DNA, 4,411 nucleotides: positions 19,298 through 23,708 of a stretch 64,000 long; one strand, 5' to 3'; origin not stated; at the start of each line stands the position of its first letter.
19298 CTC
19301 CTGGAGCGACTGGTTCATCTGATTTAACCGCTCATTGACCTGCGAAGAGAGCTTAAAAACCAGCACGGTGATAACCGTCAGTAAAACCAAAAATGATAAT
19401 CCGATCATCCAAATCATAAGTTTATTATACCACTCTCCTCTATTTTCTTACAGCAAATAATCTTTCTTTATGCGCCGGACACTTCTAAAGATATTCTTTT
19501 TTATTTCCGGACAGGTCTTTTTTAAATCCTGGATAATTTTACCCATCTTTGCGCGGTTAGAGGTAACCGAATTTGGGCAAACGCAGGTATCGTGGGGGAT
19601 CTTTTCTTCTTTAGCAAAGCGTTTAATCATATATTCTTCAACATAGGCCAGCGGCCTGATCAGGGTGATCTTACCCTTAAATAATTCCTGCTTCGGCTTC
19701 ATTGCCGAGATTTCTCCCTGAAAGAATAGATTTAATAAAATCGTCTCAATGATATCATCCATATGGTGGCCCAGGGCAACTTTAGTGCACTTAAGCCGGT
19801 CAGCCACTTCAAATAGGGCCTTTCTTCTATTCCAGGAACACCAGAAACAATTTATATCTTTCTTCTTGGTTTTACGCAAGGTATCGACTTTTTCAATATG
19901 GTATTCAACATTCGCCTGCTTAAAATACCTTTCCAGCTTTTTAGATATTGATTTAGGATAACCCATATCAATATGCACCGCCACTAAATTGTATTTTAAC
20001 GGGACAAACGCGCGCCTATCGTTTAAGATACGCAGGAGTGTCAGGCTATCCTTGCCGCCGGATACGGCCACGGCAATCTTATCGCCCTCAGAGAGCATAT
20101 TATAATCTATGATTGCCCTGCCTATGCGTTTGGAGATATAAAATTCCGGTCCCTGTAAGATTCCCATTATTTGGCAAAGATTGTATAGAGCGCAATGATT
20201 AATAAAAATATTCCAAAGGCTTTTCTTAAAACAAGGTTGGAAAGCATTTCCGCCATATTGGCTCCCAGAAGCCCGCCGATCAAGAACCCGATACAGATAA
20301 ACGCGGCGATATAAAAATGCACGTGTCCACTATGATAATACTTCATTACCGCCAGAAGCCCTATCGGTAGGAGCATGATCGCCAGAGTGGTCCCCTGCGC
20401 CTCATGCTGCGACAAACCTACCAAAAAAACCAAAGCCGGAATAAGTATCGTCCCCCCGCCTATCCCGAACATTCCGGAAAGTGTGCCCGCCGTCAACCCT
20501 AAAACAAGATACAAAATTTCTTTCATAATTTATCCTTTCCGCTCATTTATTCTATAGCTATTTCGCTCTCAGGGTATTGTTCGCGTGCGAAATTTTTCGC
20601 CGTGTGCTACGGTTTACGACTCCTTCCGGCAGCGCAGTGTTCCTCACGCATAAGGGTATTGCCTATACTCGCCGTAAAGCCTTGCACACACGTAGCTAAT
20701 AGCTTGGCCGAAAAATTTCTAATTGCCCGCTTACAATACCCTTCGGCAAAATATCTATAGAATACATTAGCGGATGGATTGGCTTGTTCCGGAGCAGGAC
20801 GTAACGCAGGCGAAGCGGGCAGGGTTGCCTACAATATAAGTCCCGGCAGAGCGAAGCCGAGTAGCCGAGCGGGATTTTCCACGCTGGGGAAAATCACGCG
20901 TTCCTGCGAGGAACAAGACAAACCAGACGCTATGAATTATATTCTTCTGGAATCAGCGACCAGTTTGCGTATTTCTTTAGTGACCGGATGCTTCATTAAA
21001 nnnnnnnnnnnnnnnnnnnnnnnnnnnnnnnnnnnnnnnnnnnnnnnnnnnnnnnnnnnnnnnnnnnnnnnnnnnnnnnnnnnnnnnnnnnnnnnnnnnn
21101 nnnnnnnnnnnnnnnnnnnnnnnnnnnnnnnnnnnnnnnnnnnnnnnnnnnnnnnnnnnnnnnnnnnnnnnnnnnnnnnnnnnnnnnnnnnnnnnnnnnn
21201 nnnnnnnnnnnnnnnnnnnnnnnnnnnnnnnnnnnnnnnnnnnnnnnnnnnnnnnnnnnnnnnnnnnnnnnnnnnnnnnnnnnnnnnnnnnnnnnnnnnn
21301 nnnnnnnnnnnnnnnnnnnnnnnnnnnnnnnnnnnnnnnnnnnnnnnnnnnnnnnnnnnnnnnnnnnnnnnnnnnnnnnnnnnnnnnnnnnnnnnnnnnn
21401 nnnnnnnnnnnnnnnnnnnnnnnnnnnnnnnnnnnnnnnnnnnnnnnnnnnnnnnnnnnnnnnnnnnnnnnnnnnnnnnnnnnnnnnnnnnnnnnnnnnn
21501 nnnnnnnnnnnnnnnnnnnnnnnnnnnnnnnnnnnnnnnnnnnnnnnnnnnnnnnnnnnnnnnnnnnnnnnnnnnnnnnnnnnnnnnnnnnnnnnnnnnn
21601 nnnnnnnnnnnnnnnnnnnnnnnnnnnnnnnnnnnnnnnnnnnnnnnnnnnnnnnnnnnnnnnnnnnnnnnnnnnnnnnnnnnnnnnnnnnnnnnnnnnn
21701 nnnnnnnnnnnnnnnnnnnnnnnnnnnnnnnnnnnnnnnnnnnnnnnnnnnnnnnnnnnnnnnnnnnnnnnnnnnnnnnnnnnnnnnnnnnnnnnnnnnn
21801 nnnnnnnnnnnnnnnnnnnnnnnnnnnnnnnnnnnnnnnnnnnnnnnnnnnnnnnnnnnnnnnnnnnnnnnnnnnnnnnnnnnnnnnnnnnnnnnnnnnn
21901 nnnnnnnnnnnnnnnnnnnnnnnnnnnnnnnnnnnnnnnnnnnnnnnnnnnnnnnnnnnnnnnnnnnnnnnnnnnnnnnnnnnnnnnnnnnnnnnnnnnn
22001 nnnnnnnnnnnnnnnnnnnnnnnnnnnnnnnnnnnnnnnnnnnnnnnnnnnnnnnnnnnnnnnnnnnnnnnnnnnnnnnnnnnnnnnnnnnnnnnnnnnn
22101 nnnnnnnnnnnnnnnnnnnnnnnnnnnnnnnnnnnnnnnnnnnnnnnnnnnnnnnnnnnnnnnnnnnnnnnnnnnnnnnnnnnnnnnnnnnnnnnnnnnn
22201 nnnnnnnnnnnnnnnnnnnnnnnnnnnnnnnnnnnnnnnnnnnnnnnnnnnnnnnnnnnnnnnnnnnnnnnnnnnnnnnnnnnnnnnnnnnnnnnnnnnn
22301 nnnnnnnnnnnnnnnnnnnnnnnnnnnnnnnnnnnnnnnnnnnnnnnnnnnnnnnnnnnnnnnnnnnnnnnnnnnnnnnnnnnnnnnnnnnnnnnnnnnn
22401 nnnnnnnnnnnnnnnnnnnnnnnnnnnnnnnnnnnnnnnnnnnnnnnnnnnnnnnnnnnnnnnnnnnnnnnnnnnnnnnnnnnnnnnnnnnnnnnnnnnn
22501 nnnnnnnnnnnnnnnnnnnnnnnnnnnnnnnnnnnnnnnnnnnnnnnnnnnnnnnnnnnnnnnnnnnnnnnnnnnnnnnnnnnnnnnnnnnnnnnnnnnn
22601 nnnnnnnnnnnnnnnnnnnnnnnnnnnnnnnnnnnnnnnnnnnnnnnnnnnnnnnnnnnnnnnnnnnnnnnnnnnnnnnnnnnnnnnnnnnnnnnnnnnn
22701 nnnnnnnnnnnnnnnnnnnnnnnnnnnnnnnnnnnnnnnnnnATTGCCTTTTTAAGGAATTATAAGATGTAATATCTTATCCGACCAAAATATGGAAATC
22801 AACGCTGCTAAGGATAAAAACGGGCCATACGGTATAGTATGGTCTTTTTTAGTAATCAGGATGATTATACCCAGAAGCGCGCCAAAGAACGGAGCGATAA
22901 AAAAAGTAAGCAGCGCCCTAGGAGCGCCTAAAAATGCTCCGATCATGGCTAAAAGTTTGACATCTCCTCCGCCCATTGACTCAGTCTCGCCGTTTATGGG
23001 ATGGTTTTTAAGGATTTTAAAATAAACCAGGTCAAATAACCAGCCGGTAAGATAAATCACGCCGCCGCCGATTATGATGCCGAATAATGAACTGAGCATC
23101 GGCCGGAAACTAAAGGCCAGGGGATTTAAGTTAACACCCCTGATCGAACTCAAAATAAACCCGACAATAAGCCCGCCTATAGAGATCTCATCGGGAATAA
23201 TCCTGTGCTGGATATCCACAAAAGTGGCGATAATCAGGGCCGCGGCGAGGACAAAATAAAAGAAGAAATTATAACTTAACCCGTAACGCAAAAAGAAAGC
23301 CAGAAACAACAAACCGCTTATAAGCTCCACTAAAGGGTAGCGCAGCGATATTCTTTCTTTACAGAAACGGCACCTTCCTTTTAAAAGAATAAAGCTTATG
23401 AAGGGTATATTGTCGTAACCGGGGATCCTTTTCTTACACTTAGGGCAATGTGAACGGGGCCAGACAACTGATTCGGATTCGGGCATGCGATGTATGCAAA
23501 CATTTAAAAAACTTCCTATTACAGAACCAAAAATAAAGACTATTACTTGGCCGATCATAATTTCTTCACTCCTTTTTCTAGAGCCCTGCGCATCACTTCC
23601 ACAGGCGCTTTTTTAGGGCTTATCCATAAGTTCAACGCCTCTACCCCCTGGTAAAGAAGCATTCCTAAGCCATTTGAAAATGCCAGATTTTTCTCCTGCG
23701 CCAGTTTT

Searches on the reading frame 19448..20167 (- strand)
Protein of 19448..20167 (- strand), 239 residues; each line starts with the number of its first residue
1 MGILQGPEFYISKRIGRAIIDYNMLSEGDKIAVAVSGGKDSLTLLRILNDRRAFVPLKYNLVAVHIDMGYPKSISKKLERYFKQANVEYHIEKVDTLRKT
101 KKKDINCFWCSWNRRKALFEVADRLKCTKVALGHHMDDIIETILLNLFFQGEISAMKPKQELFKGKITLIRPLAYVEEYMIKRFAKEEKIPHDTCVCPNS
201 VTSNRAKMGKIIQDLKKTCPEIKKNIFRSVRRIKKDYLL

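Call 16: search_protein_families(library=pfam, proteins=[window:19448-20167:-])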
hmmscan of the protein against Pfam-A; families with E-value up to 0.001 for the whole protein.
window:19448-20167:- (239 aa): 1 family
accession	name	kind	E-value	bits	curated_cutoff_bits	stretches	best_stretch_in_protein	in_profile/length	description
PF01171.26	ATP_bind_3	-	8e-21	75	27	1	30-191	1-162/182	PP-loop family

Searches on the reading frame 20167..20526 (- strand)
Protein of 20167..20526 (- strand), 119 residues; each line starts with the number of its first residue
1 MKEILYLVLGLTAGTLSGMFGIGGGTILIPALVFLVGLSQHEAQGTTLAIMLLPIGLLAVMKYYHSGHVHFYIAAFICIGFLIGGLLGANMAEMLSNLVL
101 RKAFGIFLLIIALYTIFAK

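Call 16: search_protein_families(library=pfam, proteins=[window:20167-20526:-])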
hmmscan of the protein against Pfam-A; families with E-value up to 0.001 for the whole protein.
window:20167-20526:- (119 aa): 1 family
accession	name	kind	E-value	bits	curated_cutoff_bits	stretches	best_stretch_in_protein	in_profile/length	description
PF01925.25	TauE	-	3.8e-21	76.3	32.6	1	7-118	2-110/237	Sulfite exporter TauE/SafE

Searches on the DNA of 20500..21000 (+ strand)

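Call 9: search_rna_families(source=window, start=20500, end=21000, threshold=evalue, max_evalue=10, show_alignments=2)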
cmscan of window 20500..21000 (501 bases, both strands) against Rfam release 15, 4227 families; matches with E-value up to 10: 3.
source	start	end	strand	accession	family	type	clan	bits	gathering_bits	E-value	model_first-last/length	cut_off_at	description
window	20532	20779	-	RF04195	MIR6217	Gene; miRNA;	-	18.9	110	0.069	1-228/228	no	MIR6217 microRNA precursor family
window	20500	20535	+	RF02120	FTX_2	Gene; lncRNA;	-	15.1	48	2.3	61-97/97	5'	FTX transcript, XIST regulator conserved region 2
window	20759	20803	+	RF02248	Six3os1_3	Gene; lncRNA;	-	9.4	40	7.8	1-75/75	no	Six3os1 conserved region 3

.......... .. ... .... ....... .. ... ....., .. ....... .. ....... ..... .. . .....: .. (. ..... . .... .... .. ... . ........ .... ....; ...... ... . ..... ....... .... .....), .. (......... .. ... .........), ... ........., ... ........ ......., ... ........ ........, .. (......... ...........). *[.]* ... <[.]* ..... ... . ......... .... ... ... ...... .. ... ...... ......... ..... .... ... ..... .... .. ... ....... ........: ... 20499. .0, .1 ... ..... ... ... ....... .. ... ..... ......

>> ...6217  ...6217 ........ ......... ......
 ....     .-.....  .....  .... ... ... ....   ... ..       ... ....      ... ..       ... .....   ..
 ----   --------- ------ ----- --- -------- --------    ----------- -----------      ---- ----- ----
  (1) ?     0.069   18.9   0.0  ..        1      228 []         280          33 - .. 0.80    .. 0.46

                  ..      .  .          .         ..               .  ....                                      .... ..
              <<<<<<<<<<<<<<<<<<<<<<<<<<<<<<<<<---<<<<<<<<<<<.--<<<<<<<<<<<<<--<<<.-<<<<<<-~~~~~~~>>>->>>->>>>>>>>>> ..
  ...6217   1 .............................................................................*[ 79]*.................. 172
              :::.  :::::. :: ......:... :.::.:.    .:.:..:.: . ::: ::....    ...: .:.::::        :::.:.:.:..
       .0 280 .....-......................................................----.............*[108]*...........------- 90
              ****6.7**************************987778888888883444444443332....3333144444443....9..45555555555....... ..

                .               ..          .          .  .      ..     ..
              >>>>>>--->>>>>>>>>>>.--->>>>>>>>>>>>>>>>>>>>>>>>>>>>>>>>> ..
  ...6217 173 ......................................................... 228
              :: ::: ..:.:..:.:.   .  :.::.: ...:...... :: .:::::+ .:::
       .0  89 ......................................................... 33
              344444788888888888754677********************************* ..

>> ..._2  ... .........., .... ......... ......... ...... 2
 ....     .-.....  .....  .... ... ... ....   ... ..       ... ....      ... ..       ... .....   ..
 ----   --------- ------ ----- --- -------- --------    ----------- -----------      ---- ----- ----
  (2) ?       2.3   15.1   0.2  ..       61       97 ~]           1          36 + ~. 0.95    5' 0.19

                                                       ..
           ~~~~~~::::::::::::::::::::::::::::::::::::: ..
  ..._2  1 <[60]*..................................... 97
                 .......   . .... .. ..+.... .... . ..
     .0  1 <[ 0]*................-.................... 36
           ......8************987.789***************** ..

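Call 49: build_rna_model(alignment_id=A5, structure=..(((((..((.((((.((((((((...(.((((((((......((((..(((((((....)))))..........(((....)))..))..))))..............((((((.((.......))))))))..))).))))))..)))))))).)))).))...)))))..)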
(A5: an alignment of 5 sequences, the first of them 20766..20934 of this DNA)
Model R1 built from alignment A5 (5 sequences, 174 columns); structure: as given.
model positions 168; base pairs 50; branch points 2; effective number of sequences 1.2; information 0.589 bits per position. Calibrated on 0.2 Mb of random sequence (short: E-values are rough).
structure used (alignment columns):
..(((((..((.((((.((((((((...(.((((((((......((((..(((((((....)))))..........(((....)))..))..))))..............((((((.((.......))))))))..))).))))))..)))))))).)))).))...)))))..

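Call 50: search_with_rna_model(model_id=R1, sources=[window, L011, L012, L013, L019, L020, L021, L022, L023, L024, L025, L026, L027, L028, L029, L030, L031, L032, L033, L034, L035, L036, L037, L038, L039, L040, L041, L042, L043, L044, L045, L046, L047, L048, L049, L050, L051, L052, L053, L054, L055, L056, L057, L058, L059, L060, L061, L062, L063, L064, L065, L066, L067, L068, L069, L070, L071, L072, L073, L074, L075, L076, L077, L078, L079, L080, L081, L082, L083, L084, L085, L086, L087, L088, L089, L090, L091, L092, L093, L094, L095, L096, L097, L098], max_evalue=1, make_alignment=true)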
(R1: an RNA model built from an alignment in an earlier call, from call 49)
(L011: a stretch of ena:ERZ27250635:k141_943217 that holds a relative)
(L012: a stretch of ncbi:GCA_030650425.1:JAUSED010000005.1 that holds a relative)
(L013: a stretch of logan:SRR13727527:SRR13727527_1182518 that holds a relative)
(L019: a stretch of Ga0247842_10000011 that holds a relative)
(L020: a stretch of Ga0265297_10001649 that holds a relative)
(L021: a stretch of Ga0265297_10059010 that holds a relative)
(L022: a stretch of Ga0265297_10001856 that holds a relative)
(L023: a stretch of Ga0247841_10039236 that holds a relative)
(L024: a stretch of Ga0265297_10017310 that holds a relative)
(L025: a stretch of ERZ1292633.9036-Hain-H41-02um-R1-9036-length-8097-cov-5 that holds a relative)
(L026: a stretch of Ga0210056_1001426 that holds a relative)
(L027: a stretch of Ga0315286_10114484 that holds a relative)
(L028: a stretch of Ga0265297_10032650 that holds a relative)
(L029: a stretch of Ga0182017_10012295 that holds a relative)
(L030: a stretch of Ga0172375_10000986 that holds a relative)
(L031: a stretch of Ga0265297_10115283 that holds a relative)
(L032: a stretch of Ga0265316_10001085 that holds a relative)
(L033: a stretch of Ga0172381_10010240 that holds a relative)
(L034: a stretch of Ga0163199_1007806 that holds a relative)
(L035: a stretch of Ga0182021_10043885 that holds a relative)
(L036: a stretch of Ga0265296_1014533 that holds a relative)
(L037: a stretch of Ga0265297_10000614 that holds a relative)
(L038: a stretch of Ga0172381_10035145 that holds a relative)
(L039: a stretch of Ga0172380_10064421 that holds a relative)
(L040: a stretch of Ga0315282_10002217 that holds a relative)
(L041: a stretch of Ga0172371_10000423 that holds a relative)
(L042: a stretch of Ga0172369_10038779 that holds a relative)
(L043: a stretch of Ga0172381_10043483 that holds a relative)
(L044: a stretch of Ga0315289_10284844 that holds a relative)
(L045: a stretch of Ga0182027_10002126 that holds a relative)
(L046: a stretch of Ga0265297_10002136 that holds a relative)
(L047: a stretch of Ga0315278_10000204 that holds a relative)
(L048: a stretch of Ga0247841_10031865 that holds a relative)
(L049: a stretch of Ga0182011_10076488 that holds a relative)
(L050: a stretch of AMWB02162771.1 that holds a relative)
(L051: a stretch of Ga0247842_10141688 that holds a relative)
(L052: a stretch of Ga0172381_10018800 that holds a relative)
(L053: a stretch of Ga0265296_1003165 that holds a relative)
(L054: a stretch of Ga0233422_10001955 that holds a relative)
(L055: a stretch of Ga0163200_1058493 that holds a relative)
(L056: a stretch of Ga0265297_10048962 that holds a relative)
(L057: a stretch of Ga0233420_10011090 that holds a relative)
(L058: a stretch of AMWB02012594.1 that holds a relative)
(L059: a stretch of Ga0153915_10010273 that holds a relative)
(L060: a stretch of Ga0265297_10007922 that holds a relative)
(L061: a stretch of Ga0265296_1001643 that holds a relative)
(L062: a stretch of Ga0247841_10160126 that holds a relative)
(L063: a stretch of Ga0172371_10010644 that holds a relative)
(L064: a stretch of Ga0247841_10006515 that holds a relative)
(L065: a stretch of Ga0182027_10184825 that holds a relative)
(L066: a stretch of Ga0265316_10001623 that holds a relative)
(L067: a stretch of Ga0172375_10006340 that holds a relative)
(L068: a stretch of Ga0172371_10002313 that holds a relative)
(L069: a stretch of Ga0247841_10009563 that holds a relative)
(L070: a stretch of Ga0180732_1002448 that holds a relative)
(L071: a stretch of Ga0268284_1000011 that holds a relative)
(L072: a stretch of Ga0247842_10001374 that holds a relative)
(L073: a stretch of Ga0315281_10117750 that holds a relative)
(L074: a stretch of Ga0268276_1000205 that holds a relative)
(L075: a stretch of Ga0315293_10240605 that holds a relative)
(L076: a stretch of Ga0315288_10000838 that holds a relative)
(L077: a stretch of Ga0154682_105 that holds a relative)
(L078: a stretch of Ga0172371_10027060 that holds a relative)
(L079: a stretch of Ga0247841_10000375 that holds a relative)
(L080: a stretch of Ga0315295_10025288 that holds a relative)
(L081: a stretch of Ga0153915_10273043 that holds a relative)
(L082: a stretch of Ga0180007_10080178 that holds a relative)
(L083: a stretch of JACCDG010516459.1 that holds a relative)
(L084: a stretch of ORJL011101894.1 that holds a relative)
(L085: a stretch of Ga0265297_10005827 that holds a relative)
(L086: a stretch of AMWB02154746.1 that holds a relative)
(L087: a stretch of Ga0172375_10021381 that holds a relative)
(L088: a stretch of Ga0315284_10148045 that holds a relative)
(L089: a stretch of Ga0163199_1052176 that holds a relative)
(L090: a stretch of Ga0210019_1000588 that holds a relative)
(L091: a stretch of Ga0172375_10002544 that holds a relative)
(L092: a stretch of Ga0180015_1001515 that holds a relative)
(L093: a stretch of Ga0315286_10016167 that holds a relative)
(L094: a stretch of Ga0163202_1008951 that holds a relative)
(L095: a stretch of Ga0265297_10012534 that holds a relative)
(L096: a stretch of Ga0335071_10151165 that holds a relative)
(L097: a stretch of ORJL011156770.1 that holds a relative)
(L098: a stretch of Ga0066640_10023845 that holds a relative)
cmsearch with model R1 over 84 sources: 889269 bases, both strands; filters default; matches with E-value up to 1: 29.
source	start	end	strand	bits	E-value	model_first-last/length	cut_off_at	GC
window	45339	45507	+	182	5.6e-38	1-168/168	no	0.6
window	20766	20934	+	181.4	7.6e-38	1-168/168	no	0.57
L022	9788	9954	+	165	3.6e-34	1-168/168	no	0.6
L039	597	764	+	160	4.7e-33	1-168/168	no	0.58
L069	6506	6678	-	139.5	1.7e-28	1-168/168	no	0.62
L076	12291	12466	+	100.1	1.1e-19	1-168/168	no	0.62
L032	9844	9956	+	98.4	2.6e-19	1-168/168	no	0.58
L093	2390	2564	+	95.4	1.3e-18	1-168/168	no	0.61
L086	1019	1179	+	94.4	2e-18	1-168/168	no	0.65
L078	42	213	-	85.1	2.4e-16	1-168/168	no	0.58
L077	13167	13342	+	84.6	3.1e-16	1-168/168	no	0.61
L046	8641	8809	-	79.1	5.5e-15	1-168/168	no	0.6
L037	9694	9860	+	76.9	1.7e-14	1-168/168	no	0.51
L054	430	604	+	75.3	3.8e-14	1-168/168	no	0.55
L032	12093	12258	+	73.5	9.4e-14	1-168/168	no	0.6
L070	2286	2454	+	64.6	9.1e-12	1-168/168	no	0.53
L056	1479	1638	+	64.1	1.2e-11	1-168/168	no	0.59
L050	2504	2686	-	62.1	3.4e-11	1-168/168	no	0.54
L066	12313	12425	+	55.1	1.2e-09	1-117/168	3'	0.66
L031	2019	2108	-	52.8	4e-09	79-168/168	5'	0.67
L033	1275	1475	+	47.2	7.2e-08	1-168/168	no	0.52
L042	2661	2816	-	38.5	6.3e-06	1-168/168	no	0.62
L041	12072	12227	-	38.5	6.3e-06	1-168/168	no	0.62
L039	597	764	-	38.1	7.9e-06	1-168/168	no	0.58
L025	1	108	+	32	0.00018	61-168/168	5'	0.56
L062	1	52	-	22.2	0.027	1-52/168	3'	0.62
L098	1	62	+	22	0.03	106-168/168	5'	0.69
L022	9788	9954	-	19.5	0.11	1-168/168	no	0.6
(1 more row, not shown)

Alignment A6: 29 matches aligned to the model, 324 columns, each read 5' to 3' on its own strand. Consensus structure (alignment columns), stored with it:
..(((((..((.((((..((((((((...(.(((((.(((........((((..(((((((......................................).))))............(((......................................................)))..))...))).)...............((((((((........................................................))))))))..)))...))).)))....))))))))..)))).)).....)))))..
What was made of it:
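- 20768..20932 (+): Element A, copy 1. It is antisense to both flanking genes, and its 3' end lies 4 nt from the stop codon of the GH77 gene (20937-20939, minus strand). Covariance model score 181 bits (call 50).
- Scores are 182 bits on A's strand and at most 38 bits for the reverse-strand matches (call 50). Copies occupy very few sites rather than being scattered (call 50).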

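Call 67: search_with_rna_model(model_id=R1, sources=[L099, L100], max_evalue=1)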
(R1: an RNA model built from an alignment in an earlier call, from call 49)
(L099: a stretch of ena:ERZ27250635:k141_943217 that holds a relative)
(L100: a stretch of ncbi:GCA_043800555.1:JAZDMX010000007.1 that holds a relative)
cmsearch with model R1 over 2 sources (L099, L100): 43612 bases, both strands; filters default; matches with E-value up to 1: 2.
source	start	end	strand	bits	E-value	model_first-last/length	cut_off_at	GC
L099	12010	12176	+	161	1.3e-34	1-168/168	no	0.6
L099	12008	12174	-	11.5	0.33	1-168/168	no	0.6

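Call 77: search_dna_similar(query=window:20538-20934:+, collection=plasmids, mode=distant, max_evalue=0.01)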
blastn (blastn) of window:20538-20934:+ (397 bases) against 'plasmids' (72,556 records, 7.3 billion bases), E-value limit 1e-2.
No match.

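Call 94: search_with_rna_model(model_id=R1, sources=[L101, L102, L103, L104, L105], max_evalue=1)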
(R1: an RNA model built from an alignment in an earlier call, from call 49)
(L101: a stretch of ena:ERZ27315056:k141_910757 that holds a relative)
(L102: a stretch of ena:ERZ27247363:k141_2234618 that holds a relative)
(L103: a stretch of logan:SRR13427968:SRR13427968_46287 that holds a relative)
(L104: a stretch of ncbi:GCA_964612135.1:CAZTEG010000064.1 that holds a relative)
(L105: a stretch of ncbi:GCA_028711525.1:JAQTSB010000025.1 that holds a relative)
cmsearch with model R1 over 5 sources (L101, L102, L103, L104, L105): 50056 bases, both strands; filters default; matches with E-value up to 1: 2.
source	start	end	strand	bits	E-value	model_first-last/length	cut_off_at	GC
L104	5505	5671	-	146.2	3e-31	1-168/168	no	0.62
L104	5507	5673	+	21.3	0.0024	1-168/168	no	0.62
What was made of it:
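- More copies turned up in L099 and L104 (calls 67, 94).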

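Call 99: search_with_rna_model(model_id=R1, sources=[L106, L107, L108, L109, L110, L111, L112, L113, L114, L115, L116], max_evalue=0.1)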
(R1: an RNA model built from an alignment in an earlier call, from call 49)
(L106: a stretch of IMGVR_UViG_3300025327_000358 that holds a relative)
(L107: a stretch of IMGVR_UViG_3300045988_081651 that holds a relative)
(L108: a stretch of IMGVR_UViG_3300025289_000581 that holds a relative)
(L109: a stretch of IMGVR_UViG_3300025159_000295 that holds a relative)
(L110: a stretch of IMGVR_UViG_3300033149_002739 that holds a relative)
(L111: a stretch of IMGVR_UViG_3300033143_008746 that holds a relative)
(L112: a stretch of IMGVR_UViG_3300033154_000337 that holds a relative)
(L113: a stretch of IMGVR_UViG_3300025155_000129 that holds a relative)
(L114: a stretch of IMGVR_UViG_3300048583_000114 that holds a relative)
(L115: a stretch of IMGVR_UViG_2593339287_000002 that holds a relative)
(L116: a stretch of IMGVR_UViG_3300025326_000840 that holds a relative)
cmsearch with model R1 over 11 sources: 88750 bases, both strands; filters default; matches with E-value up to 0.1: 0.
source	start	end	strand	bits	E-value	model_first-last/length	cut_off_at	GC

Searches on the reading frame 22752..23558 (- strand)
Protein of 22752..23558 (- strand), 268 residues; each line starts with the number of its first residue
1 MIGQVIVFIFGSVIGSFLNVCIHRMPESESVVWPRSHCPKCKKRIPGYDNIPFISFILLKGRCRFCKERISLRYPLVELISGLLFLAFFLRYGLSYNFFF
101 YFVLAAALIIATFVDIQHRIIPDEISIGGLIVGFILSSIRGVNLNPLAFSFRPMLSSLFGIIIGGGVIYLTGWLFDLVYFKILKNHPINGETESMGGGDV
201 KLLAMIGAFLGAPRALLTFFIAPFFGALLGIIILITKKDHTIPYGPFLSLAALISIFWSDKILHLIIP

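Call 16: search_protein_families(library=pfam, proteins=[window:22752-23558:-])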
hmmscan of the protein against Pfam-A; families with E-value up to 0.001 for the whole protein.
window:22752-23558:- (268 aa): 2 families
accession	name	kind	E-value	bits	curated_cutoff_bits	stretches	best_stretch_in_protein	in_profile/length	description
PF06750.18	A24_N_bact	-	1.9e-36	124.4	23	1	9-91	1-83/84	Bacterial Peptidase A24 N-terminal domain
PF01478.23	Peptidase_A24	-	3.9e-18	66.3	26.5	1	102-231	1-104/104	Type IV leader peptidase family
